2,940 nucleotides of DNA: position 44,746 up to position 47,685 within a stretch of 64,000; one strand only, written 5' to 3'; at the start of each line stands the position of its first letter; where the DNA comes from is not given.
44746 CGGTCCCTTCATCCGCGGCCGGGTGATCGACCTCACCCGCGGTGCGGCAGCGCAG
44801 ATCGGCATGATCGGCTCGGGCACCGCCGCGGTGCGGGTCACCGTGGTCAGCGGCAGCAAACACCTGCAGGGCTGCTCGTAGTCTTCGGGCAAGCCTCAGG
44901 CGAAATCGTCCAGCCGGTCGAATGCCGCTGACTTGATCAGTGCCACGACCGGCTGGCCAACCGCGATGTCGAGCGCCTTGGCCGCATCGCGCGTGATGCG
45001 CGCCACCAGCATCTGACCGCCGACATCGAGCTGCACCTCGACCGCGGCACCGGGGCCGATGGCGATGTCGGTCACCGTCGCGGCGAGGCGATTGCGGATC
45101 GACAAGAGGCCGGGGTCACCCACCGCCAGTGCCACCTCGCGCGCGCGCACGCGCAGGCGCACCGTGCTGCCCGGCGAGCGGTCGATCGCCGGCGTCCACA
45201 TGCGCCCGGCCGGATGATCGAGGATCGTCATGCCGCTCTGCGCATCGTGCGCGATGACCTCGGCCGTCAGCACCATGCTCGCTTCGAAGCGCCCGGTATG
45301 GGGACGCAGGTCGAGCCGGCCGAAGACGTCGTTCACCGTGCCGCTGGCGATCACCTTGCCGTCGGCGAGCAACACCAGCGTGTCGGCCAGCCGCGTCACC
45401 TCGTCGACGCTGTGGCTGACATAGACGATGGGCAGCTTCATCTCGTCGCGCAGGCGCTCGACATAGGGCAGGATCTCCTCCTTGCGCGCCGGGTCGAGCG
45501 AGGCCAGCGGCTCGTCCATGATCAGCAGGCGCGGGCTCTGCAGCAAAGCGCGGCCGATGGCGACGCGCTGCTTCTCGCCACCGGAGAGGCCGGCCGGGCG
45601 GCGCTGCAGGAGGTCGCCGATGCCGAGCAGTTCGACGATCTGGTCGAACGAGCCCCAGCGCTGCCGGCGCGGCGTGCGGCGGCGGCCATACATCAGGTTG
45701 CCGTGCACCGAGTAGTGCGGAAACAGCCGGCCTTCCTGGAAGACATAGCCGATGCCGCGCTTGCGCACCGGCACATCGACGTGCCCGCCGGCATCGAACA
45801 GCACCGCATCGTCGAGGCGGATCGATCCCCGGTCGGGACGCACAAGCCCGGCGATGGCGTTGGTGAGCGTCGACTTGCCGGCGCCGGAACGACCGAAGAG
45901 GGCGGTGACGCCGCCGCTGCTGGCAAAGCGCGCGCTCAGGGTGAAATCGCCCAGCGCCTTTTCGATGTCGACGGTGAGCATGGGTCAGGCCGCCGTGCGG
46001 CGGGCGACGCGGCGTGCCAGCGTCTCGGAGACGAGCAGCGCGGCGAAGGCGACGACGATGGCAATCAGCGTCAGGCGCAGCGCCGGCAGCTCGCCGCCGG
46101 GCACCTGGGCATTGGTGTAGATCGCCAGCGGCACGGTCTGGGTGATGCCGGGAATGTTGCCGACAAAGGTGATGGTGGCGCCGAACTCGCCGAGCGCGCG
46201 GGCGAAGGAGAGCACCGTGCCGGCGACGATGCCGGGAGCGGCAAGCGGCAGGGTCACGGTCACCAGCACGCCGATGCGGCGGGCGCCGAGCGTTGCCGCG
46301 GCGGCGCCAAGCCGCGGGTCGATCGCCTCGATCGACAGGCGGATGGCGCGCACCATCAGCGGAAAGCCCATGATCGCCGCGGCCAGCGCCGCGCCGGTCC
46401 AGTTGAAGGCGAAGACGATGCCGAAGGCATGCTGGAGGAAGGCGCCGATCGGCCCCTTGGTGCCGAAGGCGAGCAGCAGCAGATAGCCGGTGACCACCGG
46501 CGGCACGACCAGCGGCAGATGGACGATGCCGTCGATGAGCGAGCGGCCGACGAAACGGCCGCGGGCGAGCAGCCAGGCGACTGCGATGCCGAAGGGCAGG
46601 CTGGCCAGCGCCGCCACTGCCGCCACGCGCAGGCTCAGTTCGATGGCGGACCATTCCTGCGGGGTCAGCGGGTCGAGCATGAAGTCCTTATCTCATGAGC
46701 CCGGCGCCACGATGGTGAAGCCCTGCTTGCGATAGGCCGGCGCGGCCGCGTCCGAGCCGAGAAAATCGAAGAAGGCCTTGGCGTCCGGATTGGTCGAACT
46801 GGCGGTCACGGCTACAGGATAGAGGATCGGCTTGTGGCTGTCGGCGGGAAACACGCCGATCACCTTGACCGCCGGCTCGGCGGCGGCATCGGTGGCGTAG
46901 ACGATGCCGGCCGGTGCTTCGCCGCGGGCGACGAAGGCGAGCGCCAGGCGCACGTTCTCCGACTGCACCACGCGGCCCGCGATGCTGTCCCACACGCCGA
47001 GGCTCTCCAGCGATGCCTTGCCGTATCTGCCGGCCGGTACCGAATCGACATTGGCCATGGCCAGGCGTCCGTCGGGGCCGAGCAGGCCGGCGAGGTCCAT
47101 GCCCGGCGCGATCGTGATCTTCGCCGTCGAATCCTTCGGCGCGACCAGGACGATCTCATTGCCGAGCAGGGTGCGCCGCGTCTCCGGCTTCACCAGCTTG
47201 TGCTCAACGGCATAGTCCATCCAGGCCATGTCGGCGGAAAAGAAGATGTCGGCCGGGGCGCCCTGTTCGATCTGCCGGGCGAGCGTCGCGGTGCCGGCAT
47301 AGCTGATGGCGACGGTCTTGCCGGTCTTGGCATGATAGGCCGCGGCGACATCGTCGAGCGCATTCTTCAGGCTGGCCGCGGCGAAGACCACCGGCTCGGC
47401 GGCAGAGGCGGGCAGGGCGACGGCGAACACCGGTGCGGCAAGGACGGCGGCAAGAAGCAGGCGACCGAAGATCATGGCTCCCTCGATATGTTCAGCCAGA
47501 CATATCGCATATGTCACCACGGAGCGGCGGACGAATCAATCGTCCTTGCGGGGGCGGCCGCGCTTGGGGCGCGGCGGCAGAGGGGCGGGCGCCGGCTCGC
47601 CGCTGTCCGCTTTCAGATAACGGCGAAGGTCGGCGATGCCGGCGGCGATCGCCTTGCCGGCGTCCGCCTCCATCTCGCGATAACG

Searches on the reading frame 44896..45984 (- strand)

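Call 70: search_protein_families(library=pfam, proteins=[window:44896-45984:-], max_evalue=0.00001)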
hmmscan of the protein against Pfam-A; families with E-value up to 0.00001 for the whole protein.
window:44896-45984:- (362 aa): 3 families
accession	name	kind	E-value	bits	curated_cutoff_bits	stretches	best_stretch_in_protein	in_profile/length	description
PF00005.33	ABC_tran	-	6.9e-32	111.3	25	1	23-161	10-137/137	ABC transporter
PF03459.23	TOBE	-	5e-16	59.1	22.3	1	295-353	2-60/64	TOBE domain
PF13304.12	AAA_21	-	6.5e-08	33.4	27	0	116-192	221-299/304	AAA domain, putative AbiEii toxin, Type IV TA system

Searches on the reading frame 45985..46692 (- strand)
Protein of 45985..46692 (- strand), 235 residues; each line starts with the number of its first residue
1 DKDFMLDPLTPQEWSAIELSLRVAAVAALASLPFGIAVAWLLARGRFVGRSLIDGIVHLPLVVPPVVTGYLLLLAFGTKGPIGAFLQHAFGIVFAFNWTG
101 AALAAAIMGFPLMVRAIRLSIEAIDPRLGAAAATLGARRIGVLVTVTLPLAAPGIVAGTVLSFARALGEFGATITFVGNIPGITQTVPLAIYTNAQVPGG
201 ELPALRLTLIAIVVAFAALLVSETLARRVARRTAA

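Call 70: search_protein_families(library=pfam, proteins=[window:45985-46692:-], max_evalue=0.00001)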
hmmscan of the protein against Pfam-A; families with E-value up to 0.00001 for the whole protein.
window:45985-46692:- (235 aa): 1 family
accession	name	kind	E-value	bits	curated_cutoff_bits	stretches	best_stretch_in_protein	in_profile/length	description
PF00528.27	BPD_transp_1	-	1.7e-17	64.2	26.4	1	33-230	3-183/184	Binding-protein-dependent transport system inner membrane component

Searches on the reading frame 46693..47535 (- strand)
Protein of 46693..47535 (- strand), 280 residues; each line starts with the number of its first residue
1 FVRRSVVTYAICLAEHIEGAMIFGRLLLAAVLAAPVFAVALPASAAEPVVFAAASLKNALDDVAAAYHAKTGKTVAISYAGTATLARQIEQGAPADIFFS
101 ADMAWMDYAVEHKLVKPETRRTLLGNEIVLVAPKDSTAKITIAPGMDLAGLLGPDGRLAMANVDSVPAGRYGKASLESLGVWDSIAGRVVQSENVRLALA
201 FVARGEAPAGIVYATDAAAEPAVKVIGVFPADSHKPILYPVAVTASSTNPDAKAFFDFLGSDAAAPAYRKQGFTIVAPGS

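Call 70: search_protein_families(library=pfam, proteins=[window:46693-47535:-], max_evalue=0.00001)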
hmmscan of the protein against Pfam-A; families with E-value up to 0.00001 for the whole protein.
window:46693-47535:- (280 aa): 2 families
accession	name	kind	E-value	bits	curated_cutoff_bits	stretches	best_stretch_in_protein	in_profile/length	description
PF13531.11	SBP_bac_11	-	3.4e-60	204.1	25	1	50-274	3-227/227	Bacterial extracellular solute-binding protein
PF01547.30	SBP_bac_1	-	3.7e-20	73.6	26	1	53-265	1-306/307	Bacterial extracellular solute-binding protein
